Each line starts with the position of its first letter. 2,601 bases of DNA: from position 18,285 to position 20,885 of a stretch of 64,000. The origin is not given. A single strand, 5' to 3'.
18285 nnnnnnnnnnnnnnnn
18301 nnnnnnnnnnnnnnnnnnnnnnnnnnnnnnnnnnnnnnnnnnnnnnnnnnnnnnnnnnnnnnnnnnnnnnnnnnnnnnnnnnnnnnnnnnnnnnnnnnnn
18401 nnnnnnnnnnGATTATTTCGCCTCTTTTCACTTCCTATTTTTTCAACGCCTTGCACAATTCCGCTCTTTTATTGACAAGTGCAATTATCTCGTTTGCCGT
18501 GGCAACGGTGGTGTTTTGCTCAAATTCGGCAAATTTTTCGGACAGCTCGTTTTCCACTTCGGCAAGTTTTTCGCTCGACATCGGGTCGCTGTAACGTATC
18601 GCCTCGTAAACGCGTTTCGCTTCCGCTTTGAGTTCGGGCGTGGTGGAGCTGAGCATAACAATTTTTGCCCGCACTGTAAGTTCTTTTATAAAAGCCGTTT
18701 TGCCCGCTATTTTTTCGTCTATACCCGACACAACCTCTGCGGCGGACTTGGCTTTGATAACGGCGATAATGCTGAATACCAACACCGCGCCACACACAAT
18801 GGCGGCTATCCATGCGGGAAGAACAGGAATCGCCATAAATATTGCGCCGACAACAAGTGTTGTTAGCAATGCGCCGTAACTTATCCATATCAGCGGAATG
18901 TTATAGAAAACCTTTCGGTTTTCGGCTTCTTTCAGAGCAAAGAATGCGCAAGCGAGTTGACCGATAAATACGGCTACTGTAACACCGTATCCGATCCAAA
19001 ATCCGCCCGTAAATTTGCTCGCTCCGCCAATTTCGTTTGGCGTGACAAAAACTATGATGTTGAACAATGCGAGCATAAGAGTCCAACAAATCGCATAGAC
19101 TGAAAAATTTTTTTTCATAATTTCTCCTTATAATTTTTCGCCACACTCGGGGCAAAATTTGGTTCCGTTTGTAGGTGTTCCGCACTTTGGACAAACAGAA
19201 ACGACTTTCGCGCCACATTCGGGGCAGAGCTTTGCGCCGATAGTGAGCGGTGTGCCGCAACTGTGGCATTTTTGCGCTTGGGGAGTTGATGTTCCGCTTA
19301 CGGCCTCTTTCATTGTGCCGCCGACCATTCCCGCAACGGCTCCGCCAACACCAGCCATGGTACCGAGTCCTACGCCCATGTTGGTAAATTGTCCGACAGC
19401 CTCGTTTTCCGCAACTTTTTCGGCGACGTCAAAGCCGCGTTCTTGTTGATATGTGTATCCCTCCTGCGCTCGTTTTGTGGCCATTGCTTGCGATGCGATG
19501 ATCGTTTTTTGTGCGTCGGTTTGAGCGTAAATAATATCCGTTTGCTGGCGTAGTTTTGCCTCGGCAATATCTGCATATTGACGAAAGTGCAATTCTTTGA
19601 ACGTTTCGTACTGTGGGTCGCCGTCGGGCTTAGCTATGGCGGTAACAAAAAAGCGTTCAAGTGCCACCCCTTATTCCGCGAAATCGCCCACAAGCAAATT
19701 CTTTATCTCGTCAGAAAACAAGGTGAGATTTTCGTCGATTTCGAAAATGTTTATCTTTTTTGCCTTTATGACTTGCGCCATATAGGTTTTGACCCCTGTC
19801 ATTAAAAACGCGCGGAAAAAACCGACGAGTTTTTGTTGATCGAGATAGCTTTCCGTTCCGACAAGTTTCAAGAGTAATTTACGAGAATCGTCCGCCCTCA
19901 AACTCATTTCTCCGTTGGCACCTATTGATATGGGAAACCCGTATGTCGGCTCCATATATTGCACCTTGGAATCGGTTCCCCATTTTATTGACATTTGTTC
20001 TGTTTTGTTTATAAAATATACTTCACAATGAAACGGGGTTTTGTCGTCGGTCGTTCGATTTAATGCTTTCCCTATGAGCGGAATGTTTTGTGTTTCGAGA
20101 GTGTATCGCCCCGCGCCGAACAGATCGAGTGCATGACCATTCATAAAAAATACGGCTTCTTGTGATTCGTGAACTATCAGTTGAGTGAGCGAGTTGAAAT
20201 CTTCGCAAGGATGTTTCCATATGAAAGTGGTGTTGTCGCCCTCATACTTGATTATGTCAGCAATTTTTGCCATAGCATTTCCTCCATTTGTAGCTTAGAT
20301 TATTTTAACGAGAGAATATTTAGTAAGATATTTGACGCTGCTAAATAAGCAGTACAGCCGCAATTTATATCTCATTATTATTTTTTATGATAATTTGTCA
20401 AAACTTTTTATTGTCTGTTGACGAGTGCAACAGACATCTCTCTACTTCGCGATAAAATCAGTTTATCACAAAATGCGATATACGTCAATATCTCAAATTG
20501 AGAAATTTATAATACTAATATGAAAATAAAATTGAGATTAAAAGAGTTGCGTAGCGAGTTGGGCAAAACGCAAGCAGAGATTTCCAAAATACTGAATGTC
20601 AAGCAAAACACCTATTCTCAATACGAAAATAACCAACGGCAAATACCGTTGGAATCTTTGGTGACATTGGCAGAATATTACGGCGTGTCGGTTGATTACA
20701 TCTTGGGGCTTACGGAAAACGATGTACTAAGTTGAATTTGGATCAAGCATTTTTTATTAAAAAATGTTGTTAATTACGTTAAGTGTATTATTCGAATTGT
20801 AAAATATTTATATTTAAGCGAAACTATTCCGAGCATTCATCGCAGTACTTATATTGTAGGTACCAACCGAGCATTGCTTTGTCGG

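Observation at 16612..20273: Minus-strand gene string SPFH/Zn-ribbon - 4-TM protein - HEPN-like (Rx4H) protein - Zn-ribbon protein: candidate membrane-stress or abortive-infection module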

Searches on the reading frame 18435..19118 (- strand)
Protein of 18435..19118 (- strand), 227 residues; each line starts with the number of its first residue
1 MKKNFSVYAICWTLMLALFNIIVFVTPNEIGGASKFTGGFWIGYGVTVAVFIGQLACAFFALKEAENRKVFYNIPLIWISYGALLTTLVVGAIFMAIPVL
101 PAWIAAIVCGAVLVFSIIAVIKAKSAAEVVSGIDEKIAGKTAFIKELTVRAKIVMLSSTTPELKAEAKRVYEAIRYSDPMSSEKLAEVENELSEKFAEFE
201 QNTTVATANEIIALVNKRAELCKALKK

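Call 5: search_protein_families(library=pfam, proteins=[window:18435-19118:-], max_evalue=0.1)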
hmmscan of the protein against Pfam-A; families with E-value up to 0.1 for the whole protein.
window:18435-19118:- (227 aa): 0 families

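Call 6: search_protein_families(library=ncbifam, proteins=[window:18435-19118:-], max_evalue=0.1)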
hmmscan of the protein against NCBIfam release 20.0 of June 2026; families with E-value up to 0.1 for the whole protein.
window:18435-19118:- (227 aa): 1 family
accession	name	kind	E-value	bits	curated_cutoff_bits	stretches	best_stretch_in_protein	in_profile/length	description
NF047765.1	LIC_13387_fam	subfamily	0.00016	21.3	33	1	29-112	45-128/131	LIC_13387 family protein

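Call 7: search_protein_families(library=padloc, proteins=[window:18435-19118:-], max_evalue=0.1)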
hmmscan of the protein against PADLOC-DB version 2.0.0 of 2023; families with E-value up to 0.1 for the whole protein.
window:18435-19118:- (227 aa): 0 families

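Call 8: search_protein_families(library=phrogs, proteins=[window:18435-19118:-], max_evalue=0.1)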
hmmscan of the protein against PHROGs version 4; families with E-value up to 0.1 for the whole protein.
window:18435-19118:- (227 aa): 1 family
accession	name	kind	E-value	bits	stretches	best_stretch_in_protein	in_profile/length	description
phrog_21405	-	unknown function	0.079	14.3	1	48-104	11-64/79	-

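Call 60: find_related_loci(query=A3, collection=metagenome_contigs, flank=6000)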
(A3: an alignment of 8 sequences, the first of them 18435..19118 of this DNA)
Query A3 (227 aa) in metagenome_contigs; peptide patterns used: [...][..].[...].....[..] (x = any residue, [..] = any of these).
431 stretches matched a pattern; 402 encode a relative of the query (tblastn E <= 1e-3); the best 80 are kept; 80 distinct loci.
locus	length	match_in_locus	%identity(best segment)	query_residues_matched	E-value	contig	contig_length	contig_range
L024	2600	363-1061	53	1-226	4e-76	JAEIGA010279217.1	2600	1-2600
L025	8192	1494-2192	53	1-226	2e-74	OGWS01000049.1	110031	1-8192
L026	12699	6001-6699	49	1-226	7e-74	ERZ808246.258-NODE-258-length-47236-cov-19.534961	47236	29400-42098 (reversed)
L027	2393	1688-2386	52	1-226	3e-75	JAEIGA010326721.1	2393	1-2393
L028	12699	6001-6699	52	1-226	3e-73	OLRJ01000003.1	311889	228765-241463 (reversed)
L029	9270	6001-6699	52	1-226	9e-73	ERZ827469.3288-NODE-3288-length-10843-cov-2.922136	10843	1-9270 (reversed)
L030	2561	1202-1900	51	1-226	1e-73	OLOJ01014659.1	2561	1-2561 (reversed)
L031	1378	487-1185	51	1-226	2e-76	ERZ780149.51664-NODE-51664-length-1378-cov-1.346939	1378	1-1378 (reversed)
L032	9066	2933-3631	50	1-226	3e-69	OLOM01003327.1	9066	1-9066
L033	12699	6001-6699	50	1-226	3e-69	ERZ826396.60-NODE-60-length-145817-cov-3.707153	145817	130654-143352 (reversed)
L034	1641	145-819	51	1-218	2e-72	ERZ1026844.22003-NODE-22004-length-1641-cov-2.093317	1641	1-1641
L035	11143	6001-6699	49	1-226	2e-68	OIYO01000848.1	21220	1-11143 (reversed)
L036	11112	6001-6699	49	1-226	2e-68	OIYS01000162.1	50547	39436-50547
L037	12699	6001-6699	49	1-226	4e-68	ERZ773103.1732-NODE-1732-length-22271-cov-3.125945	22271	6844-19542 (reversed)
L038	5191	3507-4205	49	1-226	7e-68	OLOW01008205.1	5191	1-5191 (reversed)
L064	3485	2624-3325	46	1-226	3e-61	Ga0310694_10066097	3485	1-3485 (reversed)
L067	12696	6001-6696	44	1-226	2e-60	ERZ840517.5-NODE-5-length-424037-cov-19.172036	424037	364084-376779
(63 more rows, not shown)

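Call 61: find_related_loci(query=A3, collection=viral_contigs, flank=6000)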
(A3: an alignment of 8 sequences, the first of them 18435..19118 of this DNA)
Query A3 (227 aa) in viral_contigs; peptide patterns used: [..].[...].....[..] (x = any residue, [..] = any of these).
15 stretches matched a pattern; 1 encode a relative of the query (tblastn E <= 1e-3); 1 distinct loci.
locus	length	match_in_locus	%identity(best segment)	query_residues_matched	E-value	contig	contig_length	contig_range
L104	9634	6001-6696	45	1-226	1e-62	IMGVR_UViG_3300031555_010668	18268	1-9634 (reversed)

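Call 96: search_protein_families(library=pfam, proteins=[L104:157-816:-, L104:1007-1867:+, L104:1794-3359:+, L104:3405-4079:+, L025:2211-3596:+, L067:6665-8539:+, L033:6722-7894:+, L033:7922-9109:+], max_evalue=0.001)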
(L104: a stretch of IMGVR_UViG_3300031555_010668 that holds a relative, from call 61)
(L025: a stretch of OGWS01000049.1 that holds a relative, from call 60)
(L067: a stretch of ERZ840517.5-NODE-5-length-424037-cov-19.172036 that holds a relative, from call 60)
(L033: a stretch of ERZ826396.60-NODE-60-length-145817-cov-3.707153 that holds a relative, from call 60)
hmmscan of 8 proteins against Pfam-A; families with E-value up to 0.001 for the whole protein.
L104:157-816:- (219 aa): 0 families

L104:1007-1867:+ (286 aa): 1 family
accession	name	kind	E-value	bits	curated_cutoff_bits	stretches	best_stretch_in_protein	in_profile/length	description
PF01183.26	Glyco_hydro_25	-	1.2e-26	94.6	27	1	10-182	1-175/180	Glycosyl hydrolases family 25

L104:1794-3359:+ (521 aa): 0 families

L104:3405-4079:+ (224 aa): 1 family
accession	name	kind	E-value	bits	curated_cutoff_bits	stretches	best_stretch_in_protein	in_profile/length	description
PF00239.26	Resolvase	-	6.4e-27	94.9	23.3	1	23-167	1-144/145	Resolvase, N terminal domain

L025:2211-3596:+ (461 aa): 4 families
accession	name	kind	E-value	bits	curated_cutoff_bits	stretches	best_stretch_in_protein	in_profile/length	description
PF00515.34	TPR_1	-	2.1e-05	24.6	27.8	1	55-87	2-34/34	Tetratricopeptide repeat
PF07719.23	TPR_2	-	4e-05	23.8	27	1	56-87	3-34/34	Tetratricopeptide repeat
PF13181.12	TPR_8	-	4.5e-05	23.7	25.7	1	55-87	2-34/34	Tetratricopeptide repeat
PF13174.12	TPR_6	-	0.00024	22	26.3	0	55-86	1-32/33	Tetratricopeptide repeat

L067:6665-8539:+ (624 aa): 1 family
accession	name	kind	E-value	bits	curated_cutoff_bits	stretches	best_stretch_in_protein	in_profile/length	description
PF18692.7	DUF5640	-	1.3e-07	31.8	28.5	1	548-620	2-75/85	Family of unknown function (DUF5640)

L033:6722-7894:+ (390 aa): 0 families

L033:7922-9109:+ (395 aa): 2 families
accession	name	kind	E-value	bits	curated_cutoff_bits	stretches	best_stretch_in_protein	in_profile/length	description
PF07719.23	TPR_2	-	0.00021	21.6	27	0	58-91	1-34/34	Tetratricopeptide repeat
PF13432.12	TPR_16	-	0.00099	20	32.7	1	63-103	2-42/65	Tetratricopeptide repeat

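Call 114: search_dna_similar(query=window:18435-19118:-, collection=plasmids, mode=protein, max_evalue=0.001, max_rows=15)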
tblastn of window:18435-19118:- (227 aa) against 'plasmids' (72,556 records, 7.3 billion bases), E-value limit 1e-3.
Records with a match: 1; places in all: 1; records where one place covers at least 80% of the query: 0.
Best place of each record, by identity: <60% 1.
By first word of the organism name: Butyrivibrio 1.
By predicted mobility (MOB-suite, as given by PLSDB): non-mobilizable 1.
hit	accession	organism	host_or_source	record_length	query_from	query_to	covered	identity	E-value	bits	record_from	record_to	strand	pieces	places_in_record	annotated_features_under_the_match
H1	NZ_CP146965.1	Butyrivibrio fibrisolvens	Bovinae,Bovine rumen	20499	96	222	56%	31.5%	6e-8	60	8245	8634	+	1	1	hypothetical protein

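Call 115: search_dna_similar(query=window:18435-19118:-, collection=phages, mode=protein, max_evalue=0.001, max_rows=15)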
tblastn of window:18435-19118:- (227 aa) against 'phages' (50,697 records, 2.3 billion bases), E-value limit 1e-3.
No match.

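Call 116: get_annotated_region(hit=H1, flank=6000)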
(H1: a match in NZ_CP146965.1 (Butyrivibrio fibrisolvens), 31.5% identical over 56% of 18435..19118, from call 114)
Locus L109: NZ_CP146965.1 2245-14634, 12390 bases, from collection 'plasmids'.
description: Butyrivibrio fibrisolvens strain D1 plasmid pNP21, complete sequence
organism: Butyrivibrio fibrisolvens (NCBI taxid 831)
taxonomy: Bacteria; Bacillota; Clostridia; Lachnospirales; Lachnospiraceae; Butyrivibrio; Butyrivibrio fibrisolvens
host: -; source: Bovinae,Bovine rumen; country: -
typing (MOB-suite, as given by PLSDB): non-mobilizable
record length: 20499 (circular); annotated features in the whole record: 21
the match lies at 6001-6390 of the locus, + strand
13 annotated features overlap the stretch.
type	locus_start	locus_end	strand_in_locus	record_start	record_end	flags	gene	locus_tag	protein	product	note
CDS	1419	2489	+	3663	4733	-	-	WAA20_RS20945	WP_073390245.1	restriction endonuclease subunit S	GO:0006304 - DNA modification [Evidence IEA]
CDS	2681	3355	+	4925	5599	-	-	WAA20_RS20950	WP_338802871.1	recombinase family protein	GO:0006310 - DNA recombination [Evidence IEA]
CDS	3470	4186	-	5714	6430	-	-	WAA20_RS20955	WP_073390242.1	hypothetical protein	-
CDS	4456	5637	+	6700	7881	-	-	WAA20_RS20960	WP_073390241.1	SPFH domain-containing protein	-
CDS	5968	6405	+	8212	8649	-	-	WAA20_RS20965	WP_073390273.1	hypothetical protein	-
CDS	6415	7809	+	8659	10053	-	-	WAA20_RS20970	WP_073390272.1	hypothetical protein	-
CDS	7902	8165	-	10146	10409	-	-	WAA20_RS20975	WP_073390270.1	Txe/YoeB family addiction module toxin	GO:0008219 - cell death [Evidence IEA]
CDS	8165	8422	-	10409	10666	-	-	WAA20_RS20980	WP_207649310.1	type II toxin-antitoxin system RelB/DinJ family antitoxin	GO:0006355 - regulation of DNA-templated transcription [Evidence IEA]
CDS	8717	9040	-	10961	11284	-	-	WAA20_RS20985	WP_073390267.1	ArdC-like ssDNA-binding domain-containing protein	-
CDS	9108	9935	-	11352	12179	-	-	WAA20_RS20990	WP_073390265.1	DUF5688 family protein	-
CDS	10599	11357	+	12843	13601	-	-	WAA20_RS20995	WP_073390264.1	hypothetical protein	-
CDS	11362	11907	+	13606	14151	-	-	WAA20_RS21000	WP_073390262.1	hypothetical protein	-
CDS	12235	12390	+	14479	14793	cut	-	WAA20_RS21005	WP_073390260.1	hypothetical protein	-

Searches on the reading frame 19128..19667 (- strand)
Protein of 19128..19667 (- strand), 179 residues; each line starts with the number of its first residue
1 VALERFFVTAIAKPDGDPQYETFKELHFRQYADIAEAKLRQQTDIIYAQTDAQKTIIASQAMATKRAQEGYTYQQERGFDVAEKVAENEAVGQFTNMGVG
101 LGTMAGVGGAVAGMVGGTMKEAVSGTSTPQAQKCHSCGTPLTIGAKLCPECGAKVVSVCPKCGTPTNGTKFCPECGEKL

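Call 5: search_protein_families(library=pfam, proteins=[window:19128-19667:-], max_evalue=0.1)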
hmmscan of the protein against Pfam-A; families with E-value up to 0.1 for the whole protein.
window:19128-19667:- (179 aa): 17 families
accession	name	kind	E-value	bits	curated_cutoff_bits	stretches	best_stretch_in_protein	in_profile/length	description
PF13248.11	Zn_ribbon_3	-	1.2e-11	44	27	2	132-154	3-25/26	zinc-ribbon domain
PF12773.13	DZR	-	1.3e-10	41.7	27.3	1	134-176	1-45/45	Double zinc ribbon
PF13240.11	Zn_Ribbon_1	-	6.6e-10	38.9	25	2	133-155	1-23/23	zinc-ribbon domain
PF17032.10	Zn_ribbon_15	-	4.3e-06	27.9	28.9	1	129-152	50-73/73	zinc-ribbon family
PF18912.6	DZR_2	-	6.5e-05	23.1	27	1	132-175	8-55/56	Double zinc ribbon domain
PF07191.17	Zn_ribbon_6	-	0.0026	18.2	25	0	130-176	15-56/67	Double zinc ribbon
PF06787.16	HcgF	-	0.0055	16.9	25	1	71-112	78-118/163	FeGP cofactor biosynthesis protein HcgF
PF24844.1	PolC_DP2_central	-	0.007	15.8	24.3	1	131-177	321-368/372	DNA polymerase II large subunit DP2, central domain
PF09297.16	Zn_ribbon_NUD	-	0.014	15.5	24.8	0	159-166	6-13/32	NADH pyrophosphatase zinc ribbon domain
PF14803.11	Zn_ribbon_Nudix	-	0.026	14.9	25.6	0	170-179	1-10/34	Nudix N-terminal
PF10083.14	DUF2321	-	0.029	14.4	24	1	146-173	27-54/157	Uncharacterized protein conserved in bacteria (DUF2321)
PF24463.1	DUF7577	-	0.057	13.5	28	0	148-154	5-11/27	Domain of unknown function (DUF7577)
PF13597.11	NRDD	-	0.058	12.5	26.2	0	156-177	508-529/562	Anaerobic ribonucleoside-triphosphate reductase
PF12368.13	Rhodanese_C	-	0.077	13.8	26.9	0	128-175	19-65/66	Rhodanase C-terminal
PF07754.17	HVO_2753_ZBP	-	0.079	13.2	33.2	0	134-176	1-46/46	Small zinc finger protein HVO_2753-like, Zn-binding pocket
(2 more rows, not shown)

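Call 6: search_protein_families(library=ncbifam, proteins=[window:19128-19667:-], max_evalue=0.1)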
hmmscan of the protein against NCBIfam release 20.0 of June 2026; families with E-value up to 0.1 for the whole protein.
window:19128-19667:- (179 aa): 9 families
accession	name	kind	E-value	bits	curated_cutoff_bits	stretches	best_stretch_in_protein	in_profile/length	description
NF045510.1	4Cys_prefix_kin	domain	0.00016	21.8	24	0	130-141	15-26/26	4-Cys prefix domain-containing protein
NF011481.0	PRK14890.1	equivalog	0.00086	19.3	61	1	127-176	5-57/61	putative Zn-ribbon RNA-binding protein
NF011302.0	PRK14714.1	equivalog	0.0026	15.3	1791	1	115-178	650-714/1350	DNA-directed DNA polymerase II large subunit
NF002122.0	PRK00962.1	equivalog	0.0029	17.4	183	1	68-112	75-118/169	hypothetical protein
NF003103.0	PRK04023.1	equivalog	0.0097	13.5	1269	1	140-178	625-664/1125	DNA polymerase II large subunit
NF001605.0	PRK00398.1-2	equivalog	0.016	15.1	63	1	133-155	3-28/43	DNA-directed RNA polymerase subunit P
NF041909.1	HVO_2753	equivalog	0.033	14.1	80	0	127-176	5-55/59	HVO_2753 family zinc finger protein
NF005651.0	PRK07418.1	subfamily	0.053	11.7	942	1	104-155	568-617/617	acetolactate synthase large subunit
NF009623.0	PRK13130.1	equivalog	0.096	12.8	68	0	132-156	6-28/56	RNA-protein complex protein Nop10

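Call 7: search_protein_families(library=padloc, proteins=[window:19128-19667:-], max_evalue=0.1)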
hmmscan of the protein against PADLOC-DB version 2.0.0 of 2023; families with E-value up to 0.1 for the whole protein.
window:19128-19667:- (179 aa): 0 families

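Call 8: search_protein_families(library=phrogs, proteins=[window:19128-19667:-], max_evalue=0.1)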
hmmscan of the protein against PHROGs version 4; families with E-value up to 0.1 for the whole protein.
window:19128-19667:- (179 aa): 7 families
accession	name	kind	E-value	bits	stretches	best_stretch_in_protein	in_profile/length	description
phrog_10714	-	unknown function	0.00022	22.4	2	156-179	73-99/109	-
phrog_16447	-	unknown function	0.00058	20.7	1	146-172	28-54/160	-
phrog_27136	-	unknown function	0.032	14.7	1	158-177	3-22/224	-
phrog_31852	-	unknown function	0.048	15.1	1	78-155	41-118/121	-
phrog_21525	-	unknown function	0.055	15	1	111-157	50-105/108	-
phrog_9188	-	unknown function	0.077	14.2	0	132-155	39-64/70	-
phrog_11547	-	unknown function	0.086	13.9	0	132-155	2-25/64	-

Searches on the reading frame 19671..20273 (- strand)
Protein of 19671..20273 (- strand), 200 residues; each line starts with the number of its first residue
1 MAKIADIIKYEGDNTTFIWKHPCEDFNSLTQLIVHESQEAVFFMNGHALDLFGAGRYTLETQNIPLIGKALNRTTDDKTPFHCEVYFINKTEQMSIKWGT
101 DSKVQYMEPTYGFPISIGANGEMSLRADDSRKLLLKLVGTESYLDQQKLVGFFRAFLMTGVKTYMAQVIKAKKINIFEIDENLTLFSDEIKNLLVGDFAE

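Call 5: search_protein_families(library=pfam, proteins=[window:19671-20273:-], max_evalue=0.1)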
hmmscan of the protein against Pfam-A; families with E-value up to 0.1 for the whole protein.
window:19671-20273:- (200 aa): 1 family
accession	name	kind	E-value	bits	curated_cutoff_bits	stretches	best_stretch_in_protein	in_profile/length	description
PF13421.11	Band_7_1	-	1.2e-30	107.2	24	1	30-198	15-178/211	SPFH domain-Band 7 family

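Call 6: search_protein_families(library=ncbifam, proteins=[window:19671-20273:-], max_evalue=0.1)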
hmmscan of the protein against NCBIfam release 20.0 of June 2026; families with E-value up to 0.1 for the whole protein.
window:19671-20273:- (200 aa): 1 family
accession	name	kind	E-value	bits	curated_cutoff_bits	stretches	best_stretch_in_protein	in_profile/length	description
TIGR04235.1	seadorna_VP4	equivalog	0.093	10.9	80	0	123-170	340-387/618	seadornavirus VP4 protein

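Call 7: search_protein_families(library=padloc, proteins=[window:19671-20273:-], max_evalue=0.1)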
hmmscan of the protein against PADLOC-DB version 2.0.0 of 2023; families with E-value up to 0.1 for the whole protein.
window:19671-20273:- (200 aa): 0 families

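Call 8: search_protein_families(library=phrogs, proteins=[window:19671-20273:-], max_evalue=0.1)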
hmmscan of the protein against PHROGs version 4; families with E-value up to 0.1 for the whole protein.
window:19671-20273:- (200 aa): 1 family
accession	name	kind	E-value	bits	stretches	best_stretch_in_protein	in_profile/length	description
phrog_8797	-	connector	0.048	14.8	1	48-97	54-103/118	head closure Hc1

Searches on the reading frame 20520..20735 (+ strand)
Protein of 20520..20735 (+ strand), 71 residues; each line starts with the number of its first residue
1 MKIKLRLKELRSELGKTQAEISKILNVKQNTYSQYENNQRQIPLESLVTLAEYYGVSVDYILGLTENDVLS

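Call 5: search_protein_families(library=pfam, proteins=[window:20520-20735:+], max_evalue=0.1)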
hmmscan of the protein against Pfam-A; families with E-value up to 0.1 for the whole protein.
window:20520-20735:+ (71 aa): 13 families
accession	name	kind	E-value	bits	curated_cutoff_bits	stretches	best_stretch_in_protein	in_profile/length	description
PF01381.28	HTH_3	-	1e-15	57.9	23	1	7-61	1-55/55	Helix-turn-helix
PF12844.13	HTH_19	-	1.3e-13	51.1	30.2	1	6-62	3-59/64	Helix-turn-helix domain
PF13560.12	HTH_31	-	7.6e-10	39.4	27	1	6-59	5-59/64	Helix-turn-helix domain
PF13443.12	HTH_26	-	0.00064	20.4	22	1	6-63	1-59/63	Cro/C1-type HTH DNA-binding domain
PF15731.11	MqsA_antitoxin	-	0.0041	17.7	30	1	7-50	74-116/131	Antitoxin component of bacterial toxin-antitoxin system, MqsA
PF08281.18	Sigma70_r4_2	-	0.0053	16.8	25.7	1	10-33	21-44/54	Sigma-70, region 4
PF13384.12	HTH_23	-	0.0069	16.6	24.6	1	3-34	6-36/50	Homeodomain-like domain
PF20432.4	Xre-like-HTH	-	0.015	16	25.8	0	8-34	16-42/63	Antitoxin Xre-like helix-turn-helix domain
PF13744.12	HTH_37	-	0.018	15.3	27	1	7-58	23-75/80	Helix-turn-helix domain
PF04545.22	Sigma70_r4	-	0.019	14.9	24.1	0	10-36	15-41/50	Sigma-70, region 4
PF08667.16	BetR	-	0.022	15.3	21.6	1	16-69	23-76/148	BetR domain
PF09286.16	Pro-kuma_activ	-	0.086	13.5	23.5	1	17-66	93-142/143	Pro-kumamolisin, activation domain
PF07022.19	Phage_CI_repr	-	0.091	13.6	22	0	16-63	13-59/65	Bacteriophage CI repressor helix-turn-helix domain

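Call 7: search_protein_families(library=padloc, proteins=[window:20520-20735:+], max_evalue=0.1)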
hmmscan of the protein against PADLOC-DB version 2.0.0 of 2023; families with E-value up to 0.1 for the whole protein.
window:20520-20735:+ (71 aa): 15 families
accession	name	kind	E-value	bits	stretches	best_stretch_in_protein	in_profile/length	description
PDLC02926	HTH_VI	-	9.4e-09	33.4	1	4-67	3-66/92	-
PDLC03954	RmrA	-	4.8e-07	27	1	6-63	14-71/380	-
PDLC03944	RmrA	-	2.2e-06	25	1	6-67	10-71/384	-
PDLC04142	capH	-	1e-05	24.5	1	2-68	6-72/103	capH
PDLC03951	RmrA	-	1.2e-05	22.5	1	6-63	12-69/400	-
PDLC03945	RmrA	-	2.2e-05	21.8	1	6-62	6-62/394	-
PDLC03953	RmrA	-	4.4e-05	20.9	1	6-59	9-62/373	-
PDLC03952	RmrA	-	0.00025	18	1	5-63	25-83/395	-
PDLC03949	RmrA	-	0.00026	18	1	5-62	5-62/363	-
PDLC03947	RmrA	-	0.00028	17.8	1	6-62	15-71/383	-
PDLC03950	RmrA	-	0.0013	15.8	1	5-62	5-62/369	-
PDLC03668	Control_protein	-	0.012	14.1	1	2-52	8-58/79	control protein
PDLC03665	Control_protein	-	0.015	13.5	1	6-63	12-70/77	control protein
PDLC02413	Aga_Nuclease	-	0.015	12.6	1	3-54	93-144/267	-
PDLC03948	RmrA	-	0.018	12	1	6-62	12-68/397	-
